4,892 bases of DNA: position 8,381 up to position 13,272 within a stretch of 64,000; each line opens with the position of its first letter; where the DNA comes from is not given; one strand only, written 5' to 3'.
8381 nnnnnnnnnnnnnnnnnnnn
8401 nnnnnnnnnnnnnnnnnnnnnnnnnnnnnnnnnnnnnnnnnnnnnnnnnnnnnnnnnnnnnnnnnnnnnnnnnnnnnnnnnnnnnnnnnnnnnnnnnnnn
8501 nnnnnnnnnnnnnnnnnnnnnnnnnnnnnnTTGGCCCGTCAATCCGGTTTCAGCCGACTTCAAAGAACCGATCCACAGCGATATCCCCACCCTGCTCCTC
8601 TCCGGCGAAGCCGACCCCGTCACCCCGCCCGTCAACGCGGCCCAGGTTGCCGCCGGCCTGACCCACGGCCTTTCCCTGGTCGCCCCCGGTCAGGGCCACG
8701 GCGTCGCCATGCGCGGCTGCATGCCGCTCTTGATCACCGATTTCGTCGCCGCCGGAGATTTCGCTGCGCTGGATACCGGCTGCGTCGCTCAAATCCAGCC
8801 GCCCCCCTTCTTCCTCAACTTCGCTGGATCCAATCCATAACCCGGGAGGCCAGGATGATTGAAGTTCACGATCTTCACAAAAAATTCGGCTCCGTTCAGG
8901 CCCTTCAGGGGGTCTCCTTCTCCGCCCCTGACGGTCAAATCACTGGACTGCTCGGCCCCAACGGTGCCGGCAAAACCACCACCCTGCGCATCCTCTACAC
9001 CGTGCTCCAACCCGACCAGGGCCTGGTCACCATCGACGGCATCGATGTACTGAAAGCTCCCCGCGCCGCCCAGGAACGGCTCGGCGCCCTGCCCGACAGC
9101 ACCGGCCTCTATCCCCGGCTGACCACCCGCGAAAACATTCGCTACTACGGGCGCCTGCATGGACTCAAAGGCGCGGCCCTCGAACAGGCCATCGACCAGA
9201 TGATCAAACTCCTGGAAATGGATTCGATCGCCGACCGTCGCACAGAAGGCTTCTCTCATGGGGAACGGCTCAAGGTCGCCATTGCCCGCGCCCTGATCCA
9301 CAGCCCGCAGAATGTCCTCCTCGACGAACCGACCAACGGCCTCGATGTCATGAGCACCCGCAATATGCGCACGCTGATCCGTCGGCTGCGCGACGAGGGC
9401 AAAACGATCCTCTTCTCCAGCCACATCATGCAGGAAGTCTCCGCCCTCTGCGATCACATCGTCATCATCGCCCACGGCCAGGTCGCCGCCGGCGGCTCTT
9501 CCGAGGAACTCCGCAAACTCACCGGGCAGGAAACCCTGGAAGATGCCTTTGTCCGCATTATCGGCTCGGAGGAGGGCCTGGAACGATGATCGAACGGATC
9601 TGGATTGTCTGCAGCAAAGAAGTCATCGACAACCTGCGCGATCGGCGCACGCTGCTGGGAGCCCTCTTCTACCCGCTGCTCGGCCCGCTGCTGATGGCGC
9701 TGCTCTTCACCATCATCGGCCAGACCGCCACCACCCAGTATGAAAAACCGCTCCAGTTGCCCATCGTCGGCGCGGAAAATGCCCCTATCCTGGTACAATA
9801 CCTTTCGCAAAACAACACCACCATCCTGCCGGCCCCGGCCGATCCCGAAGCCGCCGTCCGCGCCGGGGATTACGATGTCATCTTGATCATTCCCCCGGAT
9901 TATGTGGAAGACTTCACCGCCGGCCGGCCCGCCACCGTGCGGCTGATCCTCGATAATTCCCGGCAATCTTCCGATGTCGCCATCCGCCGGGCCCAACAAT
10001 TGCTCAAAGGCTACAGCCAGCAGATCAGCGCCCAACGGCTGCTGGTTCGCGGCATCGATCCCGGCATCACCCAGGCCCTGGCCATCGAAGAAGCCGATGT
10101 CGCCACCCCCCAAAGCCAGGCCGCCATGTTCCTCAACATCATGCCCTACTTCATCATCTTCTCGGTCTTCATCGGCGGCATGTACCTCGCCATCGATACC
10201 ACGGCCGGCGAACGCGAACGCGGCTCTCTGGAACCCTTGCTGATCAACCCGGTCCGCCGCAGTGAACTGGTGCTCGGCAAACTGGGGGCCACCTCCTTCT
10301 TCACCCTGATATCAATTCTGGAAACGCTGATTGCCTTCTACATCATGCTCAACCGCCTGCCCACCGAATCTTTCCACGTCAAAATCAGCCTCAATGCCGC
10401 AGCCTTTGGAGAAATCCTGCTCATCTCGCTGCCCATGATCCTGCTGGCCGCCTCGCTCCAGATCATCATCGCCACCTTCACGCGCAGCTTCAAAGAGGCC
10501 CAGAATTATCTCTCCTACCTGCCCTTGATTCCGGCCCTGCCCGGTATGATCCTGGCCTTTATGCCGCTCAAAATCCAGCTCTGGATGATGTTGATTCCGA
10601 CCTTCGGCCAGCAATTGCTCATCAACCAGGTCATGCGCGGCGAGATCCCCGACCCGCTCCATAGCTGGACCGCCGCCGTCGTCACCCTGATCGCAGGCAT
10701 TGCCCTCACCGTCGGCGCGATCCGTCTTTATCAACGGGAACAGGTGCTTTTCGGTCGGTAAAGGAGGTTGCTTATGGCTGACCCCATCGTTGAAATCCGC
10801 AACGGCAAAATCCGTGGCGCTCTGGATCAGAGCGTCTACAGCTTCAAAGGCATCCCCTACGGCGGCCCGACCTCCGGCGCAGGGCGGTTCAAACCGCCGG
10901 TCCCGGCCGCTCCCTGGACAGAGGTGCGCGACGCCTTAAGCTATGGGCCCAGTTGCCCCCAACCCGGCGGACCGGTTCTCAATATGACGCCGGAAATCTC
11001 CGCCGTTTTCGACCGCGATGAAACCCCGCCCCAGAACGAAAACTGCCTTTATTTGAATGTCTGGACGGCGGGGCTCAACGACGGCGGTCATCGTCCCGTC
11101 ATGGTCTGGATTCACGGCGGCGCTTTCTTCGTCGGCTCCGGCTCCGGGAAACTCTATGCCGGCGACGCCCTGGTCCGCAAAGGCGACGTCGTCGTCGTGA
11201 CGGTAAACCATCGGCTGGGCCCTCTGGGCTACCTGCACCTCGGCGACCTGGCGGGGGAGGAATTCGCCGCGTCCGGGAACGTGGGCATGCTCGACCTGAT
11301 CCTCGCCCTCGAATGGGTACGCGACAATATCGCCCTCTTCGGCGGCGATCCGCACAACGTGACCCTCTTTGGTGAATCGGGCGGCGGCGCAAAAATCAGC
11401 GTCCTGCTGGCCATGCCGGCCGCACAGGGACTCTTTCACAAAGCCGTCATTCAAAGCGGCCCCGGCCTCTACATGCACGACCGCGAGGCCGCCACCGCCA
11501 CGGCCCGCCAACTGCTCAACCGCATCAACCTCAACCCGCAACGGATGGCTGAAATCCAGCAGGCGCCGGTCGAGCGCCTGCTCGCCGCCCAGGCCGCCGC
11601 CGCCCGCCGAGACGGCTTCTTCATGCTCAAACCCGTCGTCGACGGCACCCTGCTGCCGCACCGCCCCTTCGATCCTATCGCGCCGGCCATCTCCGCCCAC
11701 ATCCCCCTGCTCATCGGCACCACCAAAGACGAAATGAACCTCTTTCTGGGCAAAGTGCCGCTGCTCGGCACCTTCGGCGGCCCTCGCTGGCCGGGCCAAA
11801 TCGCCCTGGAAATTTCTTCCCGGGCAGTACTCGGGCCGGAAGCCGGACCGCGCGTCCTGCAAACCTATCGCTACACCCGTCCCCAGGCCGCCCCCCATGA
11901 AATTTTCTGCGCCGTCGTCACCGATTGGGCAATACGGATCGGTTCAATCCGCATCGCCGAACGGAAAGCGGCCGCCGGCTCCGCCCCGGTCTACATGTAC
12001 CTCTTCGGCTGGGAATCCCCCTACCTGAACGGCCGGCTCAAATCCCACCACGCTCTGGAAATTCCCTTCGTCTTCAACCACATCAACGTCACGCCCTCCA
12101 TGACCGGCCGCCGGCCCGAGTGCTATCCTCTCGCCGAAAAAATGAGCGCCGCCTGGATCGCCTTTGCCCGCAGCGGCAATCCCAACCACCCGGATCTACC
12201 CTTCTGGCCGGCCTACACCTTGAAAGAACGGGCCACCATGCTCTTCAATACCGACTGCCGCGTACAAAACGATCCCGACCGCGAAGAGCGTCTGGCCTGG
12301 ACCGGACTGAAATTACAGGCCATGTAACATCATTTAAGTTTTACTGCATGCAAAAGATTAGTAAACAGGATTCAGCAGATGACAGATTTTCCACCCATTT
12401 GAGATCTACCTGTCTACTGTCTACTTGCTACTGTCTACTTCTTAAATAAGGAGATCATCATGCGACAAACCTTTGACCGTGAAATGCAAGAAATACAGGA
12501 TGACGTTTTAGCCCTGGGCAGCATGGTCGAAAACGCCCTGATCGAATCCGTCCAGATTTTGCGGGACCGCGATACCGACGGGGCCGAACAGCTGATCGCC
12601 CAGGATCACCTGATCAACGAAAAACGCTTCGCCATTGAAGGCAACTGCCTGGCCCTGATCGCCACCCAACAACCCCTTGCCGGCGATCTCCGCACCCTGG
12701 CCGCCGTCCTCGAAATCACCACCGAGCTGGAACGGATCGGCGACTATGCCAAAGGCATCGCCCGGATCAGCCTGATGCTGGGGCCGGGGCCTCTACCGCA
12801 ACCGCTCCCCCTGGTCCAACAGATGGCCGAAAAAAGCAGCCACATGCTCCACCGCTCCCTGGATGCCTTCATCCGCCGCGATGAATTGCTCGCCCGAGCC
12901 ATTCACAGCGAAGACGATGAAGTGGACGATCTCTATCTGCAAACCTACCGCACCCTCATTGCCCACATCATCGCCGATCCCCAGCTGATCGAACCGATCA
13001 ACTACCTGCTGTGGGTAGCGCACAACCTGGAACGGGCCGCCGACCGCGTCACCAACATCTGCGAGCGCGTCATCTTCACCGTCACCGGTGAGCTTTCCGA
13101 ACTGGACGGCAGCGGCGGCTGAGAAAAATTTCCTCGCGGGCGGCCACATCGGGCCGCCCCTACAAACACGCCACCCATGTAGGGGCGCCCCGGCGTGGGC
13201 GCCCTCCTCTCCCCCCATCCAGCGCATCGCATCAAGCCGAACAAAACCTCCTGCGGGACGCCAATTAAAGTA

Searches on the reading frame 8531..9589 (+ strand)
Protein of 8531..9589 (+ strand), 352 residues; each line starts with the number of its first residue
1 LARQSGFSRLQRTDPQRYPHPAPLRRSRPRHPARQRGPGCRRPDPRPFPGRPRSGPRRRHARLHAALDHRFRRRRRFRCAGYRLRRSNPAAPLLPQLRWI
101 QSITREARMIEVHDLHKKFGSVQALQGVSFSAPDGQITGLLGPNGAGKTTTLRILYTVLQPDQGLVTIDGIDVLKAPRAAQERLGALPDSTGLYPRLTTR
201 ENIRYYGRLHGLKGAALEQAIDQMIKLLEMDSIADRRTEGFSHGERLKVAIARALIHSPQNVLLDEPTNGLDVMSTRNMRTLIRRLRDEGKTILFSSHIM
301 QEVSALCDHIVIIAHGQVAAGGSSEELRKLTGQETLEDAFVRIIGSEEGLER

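Call 66: search_protein_families(library=pfam, proteins=[window:8531-9589:+], max_evalue=0.001)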
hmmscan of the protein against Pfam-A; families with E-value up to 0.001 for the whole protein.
window:8531-9589:+ (352 aa): 4 families
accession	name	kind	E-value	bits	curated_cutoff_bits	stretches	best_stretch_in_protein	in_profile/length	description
PF00005.33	ABC_tran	-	5e-31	108.6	25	1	125-269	1-137/137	ABC transporter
PF13304.12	AAA_21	-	6.4e-10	40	27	1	137-161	1-25/304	AAA domain, putative AbiEii toxin, Type IV TA system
PF04310.18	MukB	-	0.00015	22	23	1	134-167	25-58/226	MukB N-terminal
PF13604.12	AAA_30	-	0.00081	19.6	27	0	135-298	18-124/191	AAA domain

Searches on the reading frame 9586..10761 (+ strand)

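Call 66: search_protein_families(library=pfam, proteins=[window:9586-10761:+], max_evalue=0.001)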
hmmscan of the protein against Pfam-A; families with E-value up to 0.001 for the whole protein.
window:9586-10761:+ (391 aa): 4 families
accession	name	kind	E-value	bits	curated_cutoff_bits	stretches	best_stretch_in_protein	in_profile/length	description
PF12698.13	ABC2_membrane_3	-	3e-27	96.1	31.6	1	28-376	5-343/347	ABC-2 family transporter protein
PF12679.13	ABC2_membrane_2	-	6.9e-21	75.2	27.2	1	6-385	1-281/283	ABC-2 family transporter protein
PF01061.29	ABC2_membrane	-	5.9e-09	36.2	26.9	1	182-310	51-167/211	ABC-2 type transporter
PF12730.13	ABC2_membrane_4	-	4.9e-06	27.1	27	1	176-302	43-165/179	ABC-2 family transporter protein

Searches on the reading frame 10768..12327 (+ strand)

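Call 66: search_protein_families(library=pfam, proteins=[window:10768-12327:+], max_evalue=0.001)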
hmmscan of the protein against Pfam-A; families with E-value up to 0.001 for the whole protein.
window:10768-12327:+ (519 aa): 3 families
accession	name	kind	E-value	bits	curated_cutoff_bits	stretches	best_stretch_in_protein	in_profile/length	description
PF00135.34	COesterase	-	7.8e-111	372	27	1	5-505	2-509/515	Carboxylesterase family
PF07859.19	Abhydrolase_3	-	6.6e-09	36.3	25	1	176-266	51-142/210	alpha/beta hydrolase fold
PF20434.5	BD-FAE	-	7.5e-08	32.6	26.8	1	107-220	11-112/215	BD-FAE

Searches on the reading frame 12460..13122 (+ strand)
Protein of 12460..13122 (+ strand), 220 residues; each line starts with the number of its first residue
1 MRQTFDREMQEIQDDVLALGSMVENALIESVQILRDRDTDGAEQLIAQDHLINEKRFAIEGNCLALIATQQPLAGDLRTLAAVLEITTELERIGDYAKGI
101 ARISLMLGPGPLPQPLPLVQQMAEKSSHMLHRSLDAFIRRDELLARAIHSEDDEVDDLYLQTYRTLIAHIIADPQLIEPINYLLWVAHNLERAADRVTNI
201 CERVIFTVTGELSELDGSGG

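Call 66: search_protein_families(library=pfam, proteins=[window:12460-13122:+], max_evalue=0.001)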
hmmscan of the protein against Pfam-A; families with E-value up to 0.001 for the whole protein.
window:12460-13122:+ (220 aa): 1 family
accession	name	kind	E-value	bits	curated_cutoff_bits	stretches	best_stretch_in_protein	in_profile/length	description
PF01895.24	PhoU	-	3.1e-40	136.9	23.5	2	18-103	3-88/89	PhoU domain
